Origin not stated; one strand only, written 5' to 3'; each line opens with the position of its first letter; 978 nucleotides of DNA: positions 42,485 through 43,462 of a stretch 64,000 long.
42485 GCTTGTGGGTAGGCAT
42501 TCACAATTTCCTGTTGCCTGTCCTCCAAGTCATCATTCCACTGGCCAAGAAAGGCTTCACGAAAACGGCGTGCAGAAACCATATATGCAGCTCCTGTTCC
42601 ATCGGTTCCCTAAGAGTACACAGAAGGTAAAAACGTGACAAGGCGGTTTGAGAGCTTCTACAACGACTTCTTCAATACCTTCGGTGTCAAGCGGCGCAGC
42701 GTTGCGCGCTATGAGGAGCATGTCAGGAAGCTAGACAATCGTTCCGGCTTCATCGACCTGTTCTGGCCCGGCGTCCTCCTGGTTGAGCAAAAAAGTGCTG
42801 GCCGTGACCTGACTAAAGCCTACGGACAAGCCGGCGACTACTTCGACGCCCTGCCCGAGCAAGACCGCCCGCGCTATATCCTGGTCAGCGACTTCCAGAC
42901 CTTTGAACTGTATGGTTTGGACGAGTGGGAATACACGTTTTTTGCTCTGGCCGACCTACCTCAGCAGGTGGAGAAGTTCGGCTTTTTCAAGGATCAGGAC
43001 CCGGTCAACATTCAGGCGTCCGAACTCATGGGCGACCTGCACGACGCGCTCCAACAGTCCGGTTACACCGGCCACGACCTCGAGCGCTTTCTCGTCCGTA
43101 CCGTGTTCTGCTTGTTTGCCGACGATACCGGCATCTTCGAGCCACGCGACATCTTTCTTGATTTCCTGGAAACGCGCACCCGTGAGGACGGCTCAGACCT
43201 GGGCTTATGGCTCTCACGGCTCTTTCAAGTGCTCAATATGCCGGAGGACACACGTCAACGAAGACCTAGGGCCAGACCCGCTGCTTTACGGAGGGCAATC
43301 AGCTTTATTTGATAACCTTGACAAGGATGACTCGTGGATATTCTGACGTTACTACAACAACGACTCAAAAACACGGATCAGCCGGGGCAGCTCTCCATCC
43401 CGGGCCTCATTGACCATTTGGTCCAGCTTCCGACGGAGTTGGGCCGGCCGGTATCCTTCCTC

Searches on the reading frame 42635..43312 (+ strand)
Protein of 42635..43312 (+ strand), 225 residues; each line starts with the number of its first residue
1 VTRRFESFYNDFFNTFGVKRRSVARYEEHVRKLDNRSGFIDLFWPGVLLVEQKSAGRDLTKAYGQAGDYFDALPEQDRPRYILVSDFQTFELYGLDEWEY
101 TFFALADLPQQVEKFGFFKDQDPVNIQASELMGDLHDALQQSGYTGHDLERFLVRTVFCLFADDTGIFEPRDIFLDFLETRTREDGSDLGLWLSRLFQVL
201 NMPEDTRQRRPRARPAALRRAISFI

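Call 3: search_protein_families(library=pfam, proteins=[window:42635-43312:+], max_evalue=0.1)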
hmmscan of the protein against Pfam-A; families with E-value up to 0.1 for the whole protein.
window:42635-43312:+ (225 aa): 2 families
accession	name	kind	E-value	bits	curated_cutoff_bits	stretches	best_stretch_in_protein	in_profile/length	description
PF20464.3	MmeI_N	-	8.3e-34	117.9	27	1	6-141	24-180/181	MmeI, N-terminal domain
PF20465.4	MmeI_hel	-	5.5e-20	72.4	27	1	147-208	1-59/75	MmeI, helicase spacer domain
